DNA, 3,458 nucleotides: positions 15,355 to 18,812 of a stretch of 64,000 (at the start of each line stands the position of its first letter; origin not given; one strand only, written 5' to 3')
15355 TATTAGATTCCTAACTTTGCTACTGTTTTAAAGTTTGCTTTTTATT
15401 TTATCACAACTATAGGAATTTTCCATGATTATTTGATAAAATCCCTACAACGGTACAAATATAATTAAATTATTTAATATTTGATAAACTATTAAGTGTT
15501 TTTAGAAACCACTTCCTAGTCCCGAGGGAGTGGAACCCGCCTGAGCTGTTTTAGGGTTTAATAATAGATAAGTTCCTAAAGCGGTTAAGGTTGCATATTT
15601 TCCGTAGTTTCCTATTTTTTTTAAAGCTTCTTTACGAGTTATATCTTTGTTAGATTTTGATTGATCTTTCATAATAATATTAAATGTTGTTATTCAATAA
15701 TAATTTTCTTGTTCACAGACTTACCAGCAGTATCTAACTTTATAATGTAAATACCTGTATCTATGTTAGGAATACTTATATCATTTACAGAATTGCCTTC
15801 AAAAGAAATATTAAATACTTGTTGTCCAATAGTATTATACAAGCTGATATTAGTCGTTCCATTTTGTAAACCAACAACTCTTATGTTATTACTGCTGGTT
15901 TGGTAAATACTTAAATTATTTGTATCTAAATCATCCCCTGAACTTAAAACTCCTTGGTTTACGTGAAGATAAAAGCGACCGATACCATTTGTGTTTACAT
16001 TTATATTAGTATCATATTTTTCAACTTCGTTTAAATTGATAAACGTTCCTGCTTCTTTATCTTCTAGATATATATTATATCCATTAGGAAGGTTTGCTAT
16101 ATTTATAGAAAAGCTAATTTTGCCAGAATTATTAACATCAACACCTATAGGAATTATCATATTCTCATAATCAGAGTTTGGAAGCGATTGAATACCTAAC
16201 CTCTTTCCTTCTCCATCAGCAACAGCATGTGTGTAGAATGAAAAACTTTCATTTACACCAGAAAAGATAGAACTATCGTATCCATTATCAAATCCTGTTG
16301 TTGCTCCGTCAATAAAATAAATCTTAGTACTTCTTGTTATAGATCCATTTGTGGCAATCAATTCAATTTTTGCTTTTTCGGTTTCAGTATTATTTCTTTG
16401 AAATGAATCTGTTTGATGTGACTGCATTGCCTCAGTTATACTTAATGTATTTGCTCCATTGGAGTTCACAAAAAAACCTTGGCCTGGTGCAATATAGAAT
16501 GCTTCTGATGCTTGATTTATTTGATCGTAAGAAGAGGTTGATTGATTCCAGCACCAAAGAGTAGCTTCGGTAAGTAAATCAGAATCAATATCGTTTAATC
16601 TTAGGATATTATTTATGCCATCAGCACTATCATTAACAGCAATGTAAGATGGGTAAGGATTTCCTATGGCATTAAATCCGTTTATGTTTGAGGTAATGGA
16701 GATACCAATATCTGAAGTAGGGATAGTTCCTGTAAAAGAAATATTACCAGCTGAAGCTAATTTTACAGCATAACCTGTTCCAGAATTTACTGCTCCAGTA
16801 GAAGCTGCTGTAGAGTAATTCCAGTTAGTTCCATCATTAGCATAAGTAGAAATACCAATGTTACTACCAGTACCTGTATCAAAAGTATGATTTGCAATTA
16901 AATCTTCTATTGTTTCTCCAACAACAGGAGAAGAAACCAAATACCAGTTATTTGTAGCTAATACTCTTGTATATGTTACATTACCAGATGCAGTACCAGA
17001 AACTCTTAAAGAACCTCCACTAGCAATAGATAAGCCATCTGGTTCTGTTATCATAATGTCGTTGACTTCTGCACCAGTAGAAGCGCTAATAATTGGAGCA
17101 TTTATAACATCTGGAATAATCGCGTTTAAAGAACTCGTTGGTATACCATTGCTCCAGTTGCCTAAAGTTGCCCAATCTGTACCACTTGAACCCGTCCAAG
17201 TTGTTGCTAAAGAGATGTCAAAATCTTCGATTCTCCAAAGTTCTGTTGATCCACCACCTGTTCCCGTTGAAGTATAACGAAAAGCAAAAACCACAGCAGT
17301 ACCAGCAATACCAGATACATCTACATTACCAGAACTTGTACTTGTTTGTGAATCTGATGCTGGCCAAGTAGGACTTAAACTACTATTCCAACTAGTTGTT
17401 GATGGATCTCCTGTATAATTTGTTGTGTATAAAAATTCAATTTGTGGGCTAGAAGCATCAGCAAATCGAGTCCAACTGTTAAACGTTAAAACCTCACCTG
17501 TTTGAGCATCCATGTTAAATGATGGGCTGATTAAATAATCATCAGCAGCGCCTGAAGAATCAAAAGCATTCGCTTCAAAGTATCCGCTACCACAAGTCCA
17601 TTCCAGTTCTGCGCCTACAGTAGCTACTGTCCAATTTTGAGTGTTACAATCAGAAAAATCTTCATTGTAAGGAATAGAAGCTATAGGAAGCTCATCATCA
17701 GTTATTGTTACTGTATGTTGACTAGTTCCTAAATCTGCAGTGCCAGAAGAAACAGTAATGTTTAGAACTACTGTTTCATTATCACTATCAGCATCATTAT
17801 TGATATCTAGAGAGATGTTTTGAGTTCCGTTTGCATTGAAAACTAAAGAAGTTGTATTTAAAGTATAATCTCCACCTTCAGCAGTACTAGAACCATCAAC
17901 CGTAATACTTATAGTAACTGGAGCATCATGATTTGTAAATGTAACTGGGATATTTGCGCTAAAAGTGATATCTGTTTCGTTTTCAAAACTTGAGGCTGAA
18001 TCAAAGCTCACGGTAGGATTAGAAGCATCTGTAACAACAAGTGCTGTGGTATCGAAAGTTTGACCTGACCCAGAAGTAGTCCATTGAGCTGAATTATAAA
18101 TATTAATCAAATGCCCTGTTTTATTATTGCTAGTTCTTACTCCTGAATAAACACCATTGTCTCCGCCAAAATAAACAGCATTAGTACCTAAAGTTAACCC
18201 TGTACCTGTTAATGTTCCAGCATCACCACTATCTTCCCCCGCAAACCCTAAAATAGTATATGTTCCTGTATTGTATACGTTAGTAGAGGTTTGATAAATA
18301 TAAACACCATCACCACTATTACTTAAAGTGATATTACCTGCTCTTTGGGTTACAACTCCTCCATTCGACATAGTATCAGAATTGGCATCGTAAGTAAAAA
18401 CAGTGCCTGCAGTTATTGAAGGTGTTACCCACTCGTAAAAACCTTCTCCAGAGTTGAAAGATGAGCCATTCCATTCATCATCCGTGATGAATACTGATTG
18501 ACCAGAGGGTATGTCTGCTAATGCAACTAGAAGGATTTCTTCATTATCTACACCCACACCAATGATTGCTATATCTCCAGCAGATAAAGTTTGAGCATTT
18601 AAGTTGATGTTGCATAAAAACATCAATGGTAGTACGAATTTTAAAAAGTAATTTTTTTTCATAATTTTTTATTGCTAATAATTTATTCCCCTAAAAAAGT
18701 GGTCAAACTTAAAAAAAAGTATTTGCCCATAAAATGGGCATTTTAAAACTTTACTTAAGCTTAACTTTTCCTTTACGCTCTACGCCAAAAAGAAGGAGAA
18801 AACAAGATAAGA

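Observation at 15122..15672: Two unannotated paralogous small ORFs under apparent purifying selection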

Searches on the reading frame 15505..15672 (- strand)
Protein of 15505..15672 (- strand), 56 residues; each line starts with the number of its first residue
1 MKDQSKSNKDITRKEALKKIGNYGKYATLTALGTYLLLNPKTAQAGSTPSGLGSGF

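Call 3: search_protein_families(library=ncbifam, proteins=[window:15505-15672:-], max_evalue=1)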
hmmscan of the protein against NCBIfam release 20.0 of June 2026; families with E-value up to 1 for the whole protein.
seq(56 aa): 0 families

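Call 4: search_protein_families(library=pfam, proteins=[window:15505-15672:-], max_evalue=1)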
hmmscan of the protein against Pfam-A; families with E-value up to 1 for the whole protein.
seq(56 aa): 0 families

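Call 6: find_homologous_proteins(query=window:15505-15672:-, max_evalue=0.01)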
Query seq(56 aa) (56 aa): 1257 proteins with E <= 0.01 among 1257 candidates; the best 120 are listed.
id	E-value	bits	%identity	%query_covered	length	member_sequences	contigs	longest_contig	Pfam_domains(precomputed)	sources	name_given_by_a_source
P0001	3.9e-25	103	93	100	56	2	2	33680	-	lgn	-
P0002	4.4e-18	81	70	100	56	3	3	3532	-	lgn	-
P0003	6.0e-18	81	71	100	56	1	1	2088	-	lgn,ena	-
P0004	1.5e-17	80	71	100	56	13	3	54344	-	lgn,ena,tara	tara:strand:+ start:11544 stop:11714 length:171 start_codon:yes stop_codon:yes gene_type:complete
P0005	3.5e-17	79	79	84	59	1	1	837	-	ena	-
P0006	3.6e-17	79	70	100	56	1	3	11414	-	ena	-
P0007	3.8e-17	78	68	100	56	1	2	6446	-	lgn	-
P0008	4.6e-17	78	68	100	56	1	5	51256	-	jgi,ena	-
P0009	6.4e-17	78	71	100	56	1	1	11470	-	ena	-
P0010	7.2e-17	78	68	100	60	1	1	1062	-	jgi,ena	jgi:hypothetical protein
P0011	8.0e-17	77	70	100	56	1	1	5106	-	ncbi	-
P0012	8.4e-17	77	70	100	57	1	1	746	-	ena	-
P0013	8.8e-17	77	74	100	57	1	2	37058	-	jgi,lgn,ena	-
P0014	9.9e-17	77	77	86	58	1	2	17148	-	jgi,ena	-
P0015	1.0e-16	77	71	100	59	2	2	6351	-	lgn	-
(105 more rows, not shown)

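Call 10: find_related_loci(query=A1, collection=genome_contigs, flank=10000)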
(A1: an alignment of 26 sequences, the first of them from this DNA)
Query A1 (56 aa) in genome_contigs; peptide patterns used: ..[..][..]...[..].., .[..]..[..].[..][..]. (x = any residue, [..] = any of these).
599 stretches matched a pattern (row limit reached: there are more); 491 encode a relative of the query (tblastn E <= 1e-3); the best 80 are kept; 79 distinct loci.
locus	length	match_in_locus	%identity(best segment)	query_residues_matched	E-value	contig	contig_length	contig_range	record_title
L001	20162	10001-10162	75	1-56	5e-23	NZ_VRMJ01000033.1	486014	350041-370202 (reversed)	Polaribacter septentrionalilitoris strain ANORD1 seq33_Polaribacter_sp._ANORD1, whole genome shotgun sequence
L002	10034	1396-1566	72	1-56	7e-22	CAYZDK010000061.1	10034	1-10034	MAG TPA_asm: uncultured Polaribacter sp. isolate SRP342821_co1_174 genome assembly, contig: NODE_5769_length_10034_cov_8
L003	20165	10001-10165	71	1-56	1e-21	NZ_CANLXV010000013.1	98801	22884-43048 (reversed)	Uncultured Polaribacter sp. isolate 3-963.fasta NODE_13, whole genome shotgun sequence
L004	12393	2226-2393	68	1-56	2e-21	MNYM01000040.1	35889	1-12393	MAG: Flavobacteriaceae bacterium CG2_30_31_66 cg2_3.0_scaffold_648_c, whole genome shotgun sequence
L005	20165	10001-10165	73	1-56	3e-21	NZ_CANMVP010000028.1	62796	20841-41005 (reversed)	Uncultured Polaribacter sp. isolate YR2-5-5-J.fasta NODE_28, whole genome shotgun sequence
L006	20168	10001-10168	64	1-56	3e-21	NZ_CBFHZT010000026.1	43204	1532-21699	MAG: Polaribacter sp. isolate Co_bin_549_strict Co_bin_549_strict_c26, whole genome shotgun sequence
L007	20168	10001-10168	68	1-56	1e-20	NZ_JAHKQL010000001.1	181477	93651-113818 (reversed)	Polaribacter vadi strain B2M17 B2M17_B2M17_contig_10, whole genome shotgun sequence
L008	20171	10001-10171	65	1-56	1e-20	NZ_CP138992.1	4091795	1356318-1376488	Polaribacter sp. R77954 chromosome, complete genome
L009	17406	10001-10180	67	1-56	1e-20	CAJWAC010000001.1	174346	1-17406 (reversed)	MAG TPA_asm: uncultured Polaribacter sp. isolate SRR5469033_bin.61_MetaBAT_v2.12.1_MAG genome assembly, contig: NODE_27_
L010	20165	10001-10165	68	1-56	2e-20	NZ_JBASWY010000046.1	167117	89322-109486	MAG: Polaribacter sp. isolate MFD06866_ilm_asm_bin5 k127_61446, whole genome shotgun sequence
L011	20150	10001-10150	76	9-56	2e-20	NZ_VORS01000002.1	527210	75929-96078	Polaribacter sp. IC073 NODE_2_length_527210_cov_176.481, whole genome shotgun sequence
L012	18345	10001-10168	64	1-56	2e-20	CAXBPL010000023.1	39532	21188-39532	MAG TPA_asm: uncultured Polaribacter sp. isolate ERR2762182_binner13_Refined_2 genome assembly, contig: ERZ3422389.1050,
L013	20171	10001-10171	68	1-56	2e-20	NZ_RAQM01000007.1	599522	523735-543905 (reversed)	Tenacibaculum lutimaris strain DSM 16505 Ga0196852_102, whole genome shotgun sequence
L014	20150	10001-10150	78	6-56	2e-20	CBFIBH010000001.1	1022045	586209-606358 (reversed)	MAG: Flavobacteriaceae bacterium isolate Co_bin_416_indstr genome assembly, contig: Co_bin_416_indstr_c1, whole genome s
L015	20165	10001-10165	64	1-56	2e-20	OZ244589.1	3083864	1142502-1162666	MAG: Flavobacteriaceae bacterium isolate 58023362-1202-4aad-bb8b-0d321148e06e genome assembly, chromosome: 1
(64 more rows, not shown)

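Call 58: find_encoding_contigs(protein=P0001, flank=8000, max_places=4)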
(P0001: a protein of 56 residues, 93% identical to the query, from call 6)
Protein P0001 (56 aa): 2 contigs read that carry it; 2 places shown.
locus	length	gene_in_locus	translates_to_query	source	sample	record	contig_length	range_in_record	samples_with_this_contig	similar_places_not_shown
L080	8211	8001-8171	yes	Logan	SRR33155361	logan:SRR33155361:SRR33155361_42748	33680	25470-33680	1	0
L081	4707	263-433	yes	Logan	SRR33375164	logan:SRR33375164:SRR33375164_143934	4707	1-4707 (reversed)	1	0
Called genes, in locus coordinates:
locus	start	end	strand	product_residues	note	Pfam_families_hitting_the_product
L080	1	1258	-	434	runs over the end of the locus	PF23019:DUF7033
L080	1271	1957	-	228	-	PF20582:UPF0758_N, PF04002:RadC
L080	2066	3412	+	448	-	PF02254:TrkA_N, PF13241:NAD_binding_7 (faint), PF02080:TrkA_C, PF02254:TrkA_N, PF02080:TrkA_C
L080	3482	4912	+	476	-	PF02386:TrkH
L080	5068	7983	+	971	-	PF03160:Calx-beta (weak), PF18962:Por_Secre_tail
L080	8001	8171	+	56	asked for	-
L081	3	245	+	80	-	?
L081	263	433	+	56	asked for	-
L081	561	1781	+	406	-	PF01266:DAO (weak), PF01494:FAD_binding_3 (weak), PF05834:Lycopene_cycl, PF07992:Pyr_redox_2 (weak), PF12831:FAD_oxidored, PF01494:FAD_binding_3, PF04820:Trp_halogenase (weak), PF22578:GGR_cat, +2 more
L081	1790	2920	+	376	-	-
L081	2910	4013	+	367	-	PF14907:NTP_transf_5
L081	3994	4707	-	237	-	?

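Call 60: search_protein_representatives(alignment_id=A1)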
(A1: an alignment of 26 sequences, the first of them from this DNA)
Query: 26 sequences, 56 profile positions. Proteins with E-value up to 0.001 (for the whole library): 300; up to 1e-10: 132; up to 1e-30: 0. The best 150 are listed.
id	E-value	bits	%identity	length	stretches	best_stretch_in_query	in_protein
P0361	1.9e-24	101.1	-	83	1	1-56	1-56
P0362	3.8e-24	100.2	-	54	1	5-51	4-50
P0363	6.3e-24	99.5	-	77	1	2-56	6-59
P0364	1.2e-23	98.6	-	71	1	1-50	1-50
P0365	1.5e-23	98.3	-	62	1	7-56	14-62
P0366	4.1e-22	93.7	-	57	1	2-56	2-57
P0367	6.2e-22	93.1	-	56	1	1-56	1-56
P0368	7.1e-22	92.9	-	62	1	1-55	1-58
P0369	2.1e-21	91.4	-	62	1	5-52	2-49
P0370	3.2e-21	90.8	-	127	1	7-56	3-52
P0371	3.8e-21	90.6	-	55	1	1-56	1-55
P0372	1.2e-20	89.0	-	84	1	3-56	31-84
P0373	2.0e-20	88.3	-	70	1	1-47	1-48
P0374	2.1e-20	88.2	-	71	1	6-49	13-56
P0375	2.1e-20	88.2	-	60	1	1-56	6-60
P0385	2.1e-18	81.8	-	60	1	3-56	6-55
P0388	5.3e-18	80.5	-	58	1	1-55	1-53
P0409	2.7e-15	71.8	-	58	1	3-56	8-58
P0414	4.3e-15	71.2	-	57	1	1-56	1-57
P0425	2.0e-14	69.1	-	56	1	3-56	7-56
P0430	5.7e-14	67.6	-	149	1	5-55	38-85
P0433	8.6e-14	67.0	-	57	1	3-56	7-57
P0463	1.3e-12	63.3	-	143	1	3-56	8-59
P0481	1.7e-11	59.6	-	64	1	3-56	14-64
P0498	3.3e-10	55.5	-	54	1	2-56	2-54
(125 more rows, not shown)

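Call 64: list_cluster_members(proteins=[P0385, P0388, P0409, P0414, P0425, P0433, P0463, P0430, P0498, P0481])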
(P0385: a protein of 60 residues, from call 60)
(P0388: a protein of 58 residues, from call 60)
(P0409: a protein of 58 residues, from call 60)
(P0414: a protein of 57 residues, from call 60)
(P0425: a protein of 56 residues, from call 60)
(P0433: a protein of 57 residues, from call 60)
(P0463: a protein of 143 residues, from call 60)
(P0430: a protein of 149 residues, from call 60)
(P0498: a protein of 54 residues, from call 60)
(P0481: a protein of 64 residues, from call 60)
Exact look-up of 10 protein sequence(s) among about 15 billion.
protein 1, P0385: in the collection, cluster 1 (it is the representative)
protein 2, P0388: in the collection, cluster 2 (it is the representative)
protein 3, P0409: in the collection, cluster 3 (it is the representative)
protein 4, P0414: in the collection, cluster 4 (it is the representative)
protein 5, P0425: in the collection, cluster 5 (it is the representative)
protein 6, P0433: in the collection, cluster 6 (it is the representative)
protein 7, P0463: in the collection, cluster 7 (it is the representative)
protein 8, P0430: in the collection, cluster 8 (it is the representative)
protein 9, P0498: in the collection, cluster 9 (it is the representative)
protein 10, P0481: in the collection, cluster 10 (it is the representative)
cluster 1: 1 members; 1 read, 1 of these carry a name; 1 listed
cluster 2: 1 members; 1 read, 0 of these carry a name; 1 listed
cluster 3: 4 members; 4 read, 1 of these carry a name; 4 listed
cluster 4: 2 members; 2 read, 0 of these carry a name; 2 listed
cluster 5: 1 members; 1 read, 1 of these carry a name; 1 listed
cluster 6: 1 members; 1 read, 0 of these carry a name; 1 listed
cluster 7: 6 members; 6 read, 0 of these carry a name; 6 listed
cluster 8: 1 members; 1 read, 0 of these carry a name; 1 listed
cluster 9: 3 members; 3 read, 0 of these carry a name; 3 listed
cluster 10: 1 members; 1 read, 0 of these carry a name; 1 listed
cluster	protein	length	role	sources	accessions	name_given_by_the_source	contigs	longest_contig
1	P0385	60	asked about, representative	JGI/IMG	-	hypothetical protein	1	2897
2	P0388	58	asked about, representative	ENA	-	-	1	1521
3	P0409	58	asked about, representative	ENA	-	-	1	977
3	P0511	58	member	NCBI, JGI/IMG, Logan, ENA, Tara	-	strand:- start:7707 stop:7883 length:177 start_codon:yes stop_codon:yes gene_type:complete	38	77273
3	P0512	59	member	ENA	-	-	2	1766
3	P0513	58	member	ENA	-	-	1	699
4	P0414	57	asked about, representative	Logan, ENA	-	-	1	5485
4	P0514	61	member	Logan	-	-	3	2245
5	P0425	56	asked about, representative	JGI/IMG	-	hypothetical protein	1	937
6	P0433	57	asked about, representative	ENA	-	-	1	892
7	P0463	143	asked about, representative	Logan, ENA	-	-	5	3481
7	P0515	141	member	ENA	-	-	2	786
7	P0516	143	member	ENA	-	-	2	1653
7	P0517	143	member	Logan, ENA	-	-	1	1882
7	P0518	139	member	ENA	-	-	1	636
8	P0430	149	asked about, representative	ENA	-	-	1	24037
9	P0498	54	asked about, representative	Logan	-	-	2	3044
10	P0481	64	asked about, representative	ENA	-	-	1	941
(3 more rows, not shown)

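Call 68: find_related_loci(query=A6, collection=metagenome_contigs, flank=8000)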
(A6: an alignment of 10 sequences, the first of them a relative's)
Query A6 (60 aa) in metagenome_contigs; peptide patterns used: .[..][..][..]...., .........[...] (x = any residue, [..] = any of these).
600 stretches matched a pattern (row limit reached: there are more); 443 encode a relative of the query (tblastn E <= 1e-3); the best 80 are kept; 80 distinct loci.
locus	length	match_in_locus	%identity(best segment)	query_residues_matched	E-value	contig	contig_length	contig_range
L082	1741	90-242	78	7-57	1e-23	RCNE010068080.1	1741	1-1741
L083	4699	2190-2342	78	7-57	1e-23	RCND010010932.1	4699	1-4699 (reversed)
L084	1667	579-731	77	7-59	8e-23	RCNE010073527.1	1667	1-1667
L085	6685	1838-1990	76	7-55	3e-20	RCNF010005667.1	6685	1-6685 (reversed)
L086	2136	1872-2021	68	6-55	2e-19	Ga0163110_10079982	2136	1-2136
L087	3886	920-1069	68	6-55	2e-19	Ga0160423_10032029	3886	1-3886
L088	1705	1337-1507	65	5-60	4e-19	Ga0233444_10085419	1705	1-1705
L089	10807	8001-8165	67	1-54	6e-19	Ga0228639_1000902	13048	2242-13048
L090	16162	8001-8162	65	4-55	1e-18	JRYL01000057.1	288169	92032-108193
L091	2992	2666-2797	77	12-55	1e-18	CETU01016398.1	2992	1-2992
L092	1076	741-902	65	4-55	8e-19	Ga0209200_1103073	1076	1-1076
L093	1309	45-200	67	1-52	1e-18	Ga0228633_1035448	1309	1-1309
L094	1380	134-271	74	7-52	9e-19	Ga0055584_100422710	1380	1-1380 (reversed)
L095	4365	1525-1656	77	12-55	1e-18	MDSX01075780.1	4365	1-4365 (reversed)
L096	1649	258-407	66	5-54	1e-18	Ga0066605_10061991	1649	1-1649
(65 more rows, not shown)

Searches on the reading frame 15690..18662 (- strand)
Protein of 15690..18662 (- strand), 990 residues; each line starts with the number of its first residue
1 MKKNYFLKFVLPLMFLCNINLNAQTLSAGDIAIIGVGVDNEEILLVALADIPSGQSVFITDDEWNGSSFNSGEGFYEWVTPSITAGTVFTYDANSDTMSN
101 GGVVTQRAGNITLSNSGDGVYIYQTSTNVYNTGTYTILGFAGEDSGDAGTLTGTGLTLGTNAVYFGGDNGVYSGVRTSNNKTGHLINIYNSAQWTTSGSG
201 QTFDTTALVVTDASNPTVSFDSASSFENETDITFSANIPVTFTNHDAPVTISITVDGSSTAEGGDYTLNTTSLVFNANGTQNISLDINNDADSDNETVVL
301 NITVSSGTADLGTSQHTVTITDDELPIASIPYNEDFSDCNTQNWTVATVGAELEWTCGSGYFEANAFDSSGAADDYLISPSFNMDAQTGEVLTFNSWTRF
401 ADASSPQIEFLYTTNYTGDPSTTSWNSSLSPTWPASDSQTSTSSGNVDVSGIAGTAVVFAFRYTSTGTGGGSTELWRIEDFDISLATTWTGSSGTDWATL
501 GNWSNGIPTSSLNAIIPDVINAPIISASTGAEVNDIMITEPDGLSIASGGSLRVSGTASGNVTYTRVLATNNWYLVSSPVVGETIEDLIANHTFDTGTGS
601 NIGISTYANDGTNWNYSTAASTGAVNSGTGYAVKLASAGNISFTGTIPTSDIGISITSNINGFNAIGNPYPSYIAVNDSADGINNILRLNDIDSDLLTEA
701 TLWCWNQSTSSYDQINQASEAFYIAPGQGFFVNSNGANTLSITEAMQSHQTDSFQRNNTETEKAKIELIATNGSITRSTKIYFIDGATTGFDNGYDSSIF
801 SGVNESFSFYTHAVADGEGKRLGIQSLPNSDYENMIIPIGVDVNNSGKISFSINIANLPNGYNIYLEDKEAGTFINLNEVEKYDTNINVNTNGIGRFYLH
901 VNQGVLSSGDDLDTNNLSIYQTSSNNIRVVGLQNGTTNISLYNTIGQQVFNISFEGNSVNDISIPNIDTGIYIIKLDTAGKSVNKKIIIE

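Call 3: search_protein_families(library=ncbifam, proteins=[window:15690-18662:-], max_evalue=1)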
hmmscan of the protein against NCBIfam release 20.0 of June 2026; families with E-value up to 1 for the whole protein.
window:15690-18662:- (990 aa): 3 families
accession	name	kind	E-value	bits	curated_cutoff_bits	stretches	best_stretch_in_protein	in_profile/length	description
TIGR04183.1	Por_Secre_tail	domain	4.6e-08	32.9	23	1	924-990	8-72/72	T9SS type A sorting domain-containing protein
NF033073.1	LPXTG_double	subfamily_domain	0.16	12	48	1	314-337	17-40/66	doubled motif LPXTG anchor domain-containing protein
NF033708.1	T9SS_Cterm_ChiA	domain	0.26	11.2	40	1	937-988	2-54/55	T9SS sorting signal type C domain-containing protein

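Call 4: search_protein_families(library=pfam, proteins=[window:15690-18662:-], max_evalue=1)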
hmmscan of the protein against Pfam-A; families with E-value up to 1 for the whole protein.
window:15690-18662:- (990 aa): 3 families
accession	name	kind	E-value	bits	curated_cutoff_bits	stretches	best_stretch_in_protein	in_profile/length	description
PF18962.6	Por_Secre_tail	-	2.8e-05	24.7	27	1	932-989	17-75/75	Secretion system C-terminal sorting domain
PF03160.20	Calx-beta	-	0.00034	21.1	27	1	213-323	3-118/119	Calx-beta domain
PF13629.12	T2SS-T3SS_pil_N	-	0.086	13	23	1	922-950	37-65/72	Pilus formation protein N terminal region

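Call 18: search_solved_structures(query=window:15690-18662:-, max_evalue=1)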
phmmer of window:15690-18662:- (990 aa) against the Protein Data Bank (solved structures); distinct sequences matched with E-value up to 1: 6.
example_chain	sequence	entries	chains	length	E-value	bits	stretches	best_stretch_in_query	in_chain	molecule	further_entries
8glk_D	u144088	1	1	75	0.0083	17.2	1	926-989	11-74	Endonuclease I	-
3gvm_A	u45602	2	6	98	0.14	13.1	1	56-113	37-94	Putative uncharacterized protein SAG1039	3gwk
8omz_B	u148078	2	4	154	0.15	13.1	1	535-569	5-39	Sy45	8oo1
3o9o_A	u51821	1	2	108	0.19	12.7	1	56-113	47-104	Uncharacterized protein gbs1074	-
8c3k_B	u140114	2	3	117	0.6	11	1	537-611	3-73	Nanobody 33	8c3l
3dwt_A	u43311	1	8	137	0.69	10.8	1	536-576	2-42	cAbBCII-10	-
